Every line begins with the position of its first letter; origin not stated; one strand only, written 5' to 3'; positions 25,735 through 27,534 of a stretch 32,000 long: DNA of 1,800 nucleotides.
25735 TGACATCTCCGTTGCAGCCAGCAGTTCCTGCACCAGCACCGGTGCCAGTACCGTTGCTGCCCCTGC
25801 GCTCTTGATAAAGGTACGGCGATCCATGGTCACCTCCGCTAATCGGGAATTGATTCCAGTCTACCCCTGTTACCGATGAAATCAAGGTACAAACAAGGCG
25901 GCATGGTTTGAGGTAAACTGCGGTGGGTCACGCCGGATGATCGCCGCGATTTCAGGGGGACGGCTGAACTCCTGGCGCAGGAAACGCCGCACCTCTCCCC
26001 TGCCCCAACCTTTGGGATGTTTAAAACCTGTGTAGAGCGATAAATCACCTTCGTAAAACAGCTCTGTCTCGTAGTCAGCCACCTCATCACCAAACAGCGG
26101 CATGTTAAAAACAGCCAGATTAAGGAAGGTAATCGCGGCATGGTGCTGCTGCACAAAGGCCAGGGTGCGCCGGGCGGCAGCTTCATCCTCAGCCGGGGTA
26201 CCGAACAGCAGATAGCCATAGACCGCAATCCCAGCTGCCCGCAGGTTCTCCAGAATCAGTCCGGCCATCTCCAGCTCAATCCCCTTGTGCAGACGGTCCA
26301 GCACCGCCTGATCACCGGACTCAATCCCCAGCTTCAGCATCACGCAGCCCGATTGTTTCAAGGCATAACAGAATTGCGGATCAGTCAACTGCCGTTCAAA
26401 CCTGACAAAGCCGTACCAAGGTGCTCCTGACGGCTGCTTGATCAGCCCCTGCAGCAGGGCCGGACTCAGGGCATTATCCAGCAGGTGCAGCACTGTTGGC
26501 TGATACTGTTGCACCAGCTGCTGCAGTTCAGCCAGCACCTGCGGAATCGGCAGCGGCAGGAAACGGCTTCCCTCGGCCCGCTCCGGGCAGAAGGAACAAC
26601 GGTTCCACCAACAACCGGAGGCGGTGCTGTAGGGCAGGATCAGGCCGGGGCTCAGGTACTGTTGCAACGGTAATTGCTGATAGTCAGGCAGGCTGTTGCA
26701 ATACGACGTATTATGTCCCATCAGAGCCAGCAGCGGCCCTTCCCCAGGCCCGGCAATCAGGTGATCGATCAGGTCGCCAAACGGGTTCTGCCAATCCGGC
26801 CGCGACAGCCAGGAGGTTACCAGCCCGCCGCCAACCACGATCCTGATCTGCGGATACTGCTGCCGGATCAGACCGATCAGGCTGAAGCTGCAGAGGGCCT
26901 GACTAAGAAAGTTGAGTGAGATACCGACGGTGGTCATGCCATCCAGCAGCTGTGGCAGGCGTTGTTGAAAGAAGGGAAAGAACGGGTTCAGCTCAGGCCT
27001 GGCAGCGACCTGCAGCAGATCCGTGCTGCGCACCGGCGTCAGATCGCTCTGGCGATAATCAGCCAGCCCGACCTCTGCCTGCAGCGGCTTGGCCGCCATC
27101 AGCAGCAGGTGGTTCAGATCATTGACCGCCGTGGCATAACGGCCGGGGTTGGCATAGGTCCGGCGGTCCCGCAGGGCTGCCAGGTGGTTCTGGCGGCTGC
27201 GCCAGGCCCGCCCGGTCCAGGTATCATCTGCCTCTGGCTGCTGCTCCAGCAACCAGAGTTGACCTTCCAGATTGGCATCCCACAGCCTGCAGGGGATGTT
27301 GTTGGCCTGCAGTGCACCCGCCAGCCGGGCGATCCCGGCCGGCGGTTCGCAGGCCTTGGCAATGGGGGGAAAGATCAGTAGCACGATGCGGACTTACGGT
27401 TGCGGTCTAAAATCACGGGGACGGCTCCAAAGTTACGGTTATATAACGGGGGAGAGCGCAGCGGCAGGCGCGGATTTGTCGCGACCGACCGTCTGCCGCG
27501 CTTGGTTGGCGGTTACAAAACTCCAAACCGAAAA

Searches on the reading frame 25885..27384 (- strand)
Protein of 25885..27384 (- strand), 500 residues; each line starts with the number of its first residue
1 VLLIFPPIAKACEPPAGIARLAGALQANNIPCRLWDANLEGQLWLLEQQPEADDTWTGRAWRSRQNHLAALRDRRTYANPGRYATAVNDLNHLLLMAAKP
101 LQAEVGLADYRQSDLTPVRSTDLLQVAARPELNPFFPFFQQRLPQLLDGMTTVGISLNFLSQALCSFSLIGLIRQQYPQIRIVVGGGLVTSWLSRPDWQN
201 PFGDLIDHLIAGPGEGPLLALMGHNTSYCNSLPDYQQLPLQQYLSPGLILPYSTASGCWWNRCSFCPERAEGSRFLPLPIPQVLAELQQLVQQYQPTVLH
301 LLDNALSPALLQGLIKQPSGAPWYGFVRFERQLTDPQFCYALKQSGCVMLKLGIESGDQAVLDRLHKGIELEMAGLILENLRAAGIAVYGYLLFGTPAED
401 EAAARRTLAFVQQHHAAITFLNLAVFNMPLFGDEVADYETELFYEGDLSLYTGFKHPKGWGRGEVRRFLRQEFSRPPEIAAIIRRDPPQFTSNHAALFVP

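Call 3: search_protein_families(library=pfam, proteins=[window:25885-27384:-], max_evalue=0.1)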
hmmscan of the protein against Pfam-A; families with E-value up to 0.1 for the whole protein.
window:25885-27384:- (500 aa): 3 families
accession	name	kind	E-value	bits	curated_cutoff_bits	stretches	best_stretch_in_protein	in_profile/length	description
PF04055.27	Radical_SAM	-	1.8e-06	28.7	29.5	1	253-410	2-165/166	Radical SAM superfamily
PF02310.24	B12-binding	-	0.013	15.8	32.1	0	153-220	55-119/121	B12 binding domain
PF23989.1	PilB3_C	-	0.051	14.2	27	1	439-471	1-33/83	PilB3-like, C-terminal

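Call 65: find_related_loci(query=window:25885-27384:-, collection=metagenome_contigs, flank=6000)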
Query window:25885-27384:- (500 aa) in metagenome_contigs; peptide patterns used: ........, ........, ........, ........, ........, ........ (x = any residue, [..] = any of these).
398 stretches matched a pattern; 61 encode a relative of the query (tblastn E <= 1e-3); 60 distinct loci.
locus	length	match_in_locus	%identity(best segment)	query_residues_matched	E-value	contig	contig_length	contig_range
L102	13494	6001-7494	94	1-498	0e+0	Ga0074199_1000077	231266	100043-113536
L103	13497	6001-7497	96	1-499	0e+0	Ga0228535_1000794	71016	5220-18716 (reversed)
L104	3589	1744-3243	92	1-500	0e+0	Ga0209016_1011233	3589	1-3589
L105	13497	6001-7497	89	1-499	0e+0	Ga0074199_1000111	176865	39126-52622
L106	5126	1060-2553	88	1-498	0e+0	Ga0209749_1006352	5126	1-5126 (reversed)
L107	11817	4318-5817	87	1-500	0e+0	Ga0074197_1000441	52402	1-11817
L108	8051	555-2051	81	1-499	0e+0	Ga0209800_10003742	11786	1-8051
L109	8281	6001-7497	79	1-499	0e+0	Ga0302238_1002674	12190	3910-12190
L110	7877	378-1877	72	1-500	0e+0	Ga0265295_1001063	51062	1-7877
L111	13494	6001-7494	72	1-498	0e+0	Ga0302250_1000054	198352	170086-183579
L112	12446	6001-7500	71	1-500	0e+0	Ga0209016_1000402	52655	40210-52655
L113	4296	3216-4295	96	1-360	0e+0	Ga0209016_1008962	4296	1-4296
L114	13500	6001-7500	66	1-499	0e+0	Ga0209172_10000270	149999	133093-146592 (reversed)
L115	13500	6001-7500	63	1-499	0e+0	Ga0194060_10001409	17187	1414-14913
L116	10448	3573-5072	62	1-499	0e+0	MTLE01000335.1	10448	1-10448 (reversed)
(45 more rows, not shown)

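Call 68: search_protein_families(library=pfam, proteins=[L105:4298-5890:+, L105:2777-3769:+, L105:3780-4187:+, L107:1549-2721:+, L107:2838-4205:+, L113:780-1778:+, L113:2012-3097:+, L112:2176-3456:+, L112:3544-4116:+, L106:184-942:+], max_evalue=0.001)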
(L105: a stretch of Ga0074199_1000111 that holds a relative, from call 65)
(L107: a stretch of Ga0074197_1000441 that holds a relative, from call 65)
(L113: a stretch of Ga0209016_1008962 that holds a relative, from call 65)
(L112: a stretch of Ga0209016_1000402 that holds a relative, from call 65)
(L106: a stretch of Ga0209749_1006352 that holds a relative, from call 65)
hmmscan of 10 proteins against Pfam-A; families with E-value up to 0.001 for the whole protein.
L105:4298-5890:+ (531 aa): 1 family
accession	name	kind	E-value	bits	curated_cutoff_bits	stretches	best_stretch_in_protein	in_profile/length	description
PF14280.11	DUF4365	-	3.5e-18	66.4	24.3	1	22-137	14-129/139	Domain of unknown function (DUF4365)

L105:2777-3769:+ (331 aa): 1 family
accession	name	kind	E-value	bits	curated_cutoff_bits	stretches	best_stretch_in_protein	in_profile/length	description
PF02574.22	S-methyl_trans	-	1.2e-34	120.9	22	1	30-322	4-282/283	Homocysteine S-methyltransferase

L105:3780-4187:+ (136 aa): 1 family
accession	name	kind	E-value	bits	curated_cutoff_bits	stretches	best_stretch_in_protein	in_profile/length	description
PF07883.17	Cupin_2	-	2.4e-09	37.2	27.2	1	61-130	2-69/70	Cupin domain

L107:1549-2721:+ (391 aa): 4 families
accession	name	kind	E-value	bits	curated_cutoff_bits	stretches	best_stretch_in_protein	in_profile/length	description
PF13635.12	DUF4143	-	5.5e-42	143.7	28.1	1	181-337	1-159/160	Domain of unknown function (DUF4143)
PF13173.12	AAA_14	-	1.8e-22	80.1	27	1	19-136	3-127/129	AAA domain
PF20720.3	nSTAND3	-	0.00043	20.5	27.2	1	7-62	6-62/155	Novel STAND NTPase 3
PF13191.12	AAA_16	-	0.00078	20.4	32.6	0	6-43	10-49/167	AAA ATPase domain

L107:2838-4205:+ (456 aa): 0 families

L113:780-1778:+ (333 aa): 11 families
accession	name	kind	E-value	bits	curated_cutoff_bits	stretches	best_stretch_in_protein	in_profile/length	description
PF14559.12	TPR_19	-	3.1e-11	43.9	25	1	189-249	8-67/68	Tetratricopeptide repeat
PF07719.23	TPR_2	-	3.4e-10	39.7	27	0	118-144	2-28/34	Tetratricopeptide repeat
PF13181.12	TPR_8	-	9.6e-09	35.2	25.7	0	118-145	2-29/34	Tetratricopeptide repeat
PF04910.20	Tcf25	-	4.6e-08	33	24.2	1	107-329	29-270/337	Transcriptional repressor TCF25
PF13428.12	TPR_14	-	9.5e-08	32.4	23.5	0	175-207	4-36/44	Tetratricopeptide repeat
PF00515.34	TPR_1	-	2.7e-05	24.2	27.8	0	118-143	2-27/34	Tetratricopeptide repeat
PF23914.1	TPR_CcmH_CycH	-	0.00021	21.6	42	0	81-144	85-148/158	Cytochrome c-type biogenesis protein H TPR domain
PF13174.12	TPR_6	-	0.00025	22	26.3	0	118-142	1-25/33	Tetratricopeptide repeat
PF13424.12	TPR_12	-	0.00032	21.3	30.1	0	118-146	4-32/77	Tetratricopeptide repeat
PF12895.13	ANAPC3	-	0.00035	21.2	27.2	0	187-264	4-81/82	Anaphase-promoting complex, cyclosome, subunit 3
PF13374.12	TPR_10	-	0.00039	20.8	27.5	0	118-143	3-28/42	Tetratricopeptide repeat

L113:2012-3097:+ (362 aa): 0 families

L112:2176-3456:+ (427 aa): 2 families
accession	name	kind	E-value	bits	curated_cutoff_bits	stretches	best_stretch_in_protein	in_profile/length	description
PF01816.23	LRV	-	2.7e-14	52.9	21.6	0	254-276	3-25/26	Leucine rich repeat variant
PF02985.28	HEAT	-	0.00017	21.9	23.5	0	309-327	4-22/31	HEAT repeat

L112:3544-4116:+ (191 aa): 0 families

L106:184-942:+ (253 aa): 0 families

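Call 69: search_protein_families(library=padloc, proteins=[L105:4298-5890:+, L105:2777-3769:+, L105:3780-4187:+, L107:1549-2721:+, L107:2838-4205:+, L113:780-1778:+, L113:2012-3097:+, L112:2176-3456:+, L112:3544-4116:+, L106:184-942:+], max_evalue=0.001)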
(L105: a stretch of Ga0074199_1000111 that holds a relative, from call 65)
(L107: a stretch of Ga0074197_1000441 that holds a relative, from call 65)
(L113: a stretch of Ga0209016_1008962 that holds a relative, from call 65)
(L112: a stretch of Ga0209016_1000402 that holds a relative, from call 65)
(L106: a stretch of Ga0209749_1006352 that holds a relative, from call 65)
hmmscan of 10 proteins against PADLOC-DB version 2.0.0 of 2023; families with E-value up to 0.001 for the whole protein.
L105:4298-5890:+ (531 aa): 2 families
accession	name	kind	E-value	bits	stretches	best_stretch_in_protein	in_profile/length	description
PDLC02398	Aga_REase-PNTD1-PNTD2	-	2.2e-07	28.2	1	24-108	30-113/429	Class I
PDLC04284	PDC-M02A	-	0.00076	17.1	0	52-96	72-117/188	-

L105:2777-3769:+ (331 aa): 0 families

L105:3780-4187:+ (136 aa): 0 families

L107:1549-2721:+ (391 aa): 7 families
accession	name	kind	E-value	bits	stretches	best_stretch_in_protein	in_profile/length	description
PDLC04790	PDC-S01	-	1.8e-82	275.3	1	6-385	15-418/422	-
PDLC04789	PDC-S01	-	3.5e-46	156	1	1-341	1-344/375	-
PDLC04791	PDC-S01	-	2.5e-22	77.1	1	4-364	3-377/395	-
PDLC04787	PDC-S01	-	1.5e-18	64.9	1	1-278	10-310/412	-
PDLC04788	PDC-S01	-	1.4e-13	48.6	2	19-147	21-160/448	-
PDLC04786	PDC-S01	-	2.1e-11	41.2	1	253-353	301-401/439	-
PDLC04792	PDC-S01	-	1.2e-07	28.7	0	256-363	303-412/452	-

L107:2838-4205:+ (456 aa): 5 families
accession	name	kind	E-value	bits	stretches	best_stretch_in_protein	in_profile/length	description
PDLC03859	LmuB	-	9.8e-06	23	1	115-279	291-471/611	-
PDLC03841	LeoBC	-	1.4e-05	22.5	1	128-318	302-466/601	-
PDLC03865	LmuB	-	7.1e-05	19.2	1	95-281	335-501/1007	-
PDLC00519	JetC1|JetC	-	0.00059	16.2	0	132-281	625-769/1097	DUF3584 domain; MukB-like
PDLC00551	JetC2|JetC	-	0.00075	15.4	1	131-281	237-1016/1365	DUF3584 domain; MukB-like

L113:780-1778:+ (333 aa): 0 families

L113:2012-3097:+ (362 aa): 0 families

L112:2176-3456:+ (427 aa): 0 families

L112:3544-4116:+ (191 aa): 0 families

L106:184-942:+ (253 aa): 0 families
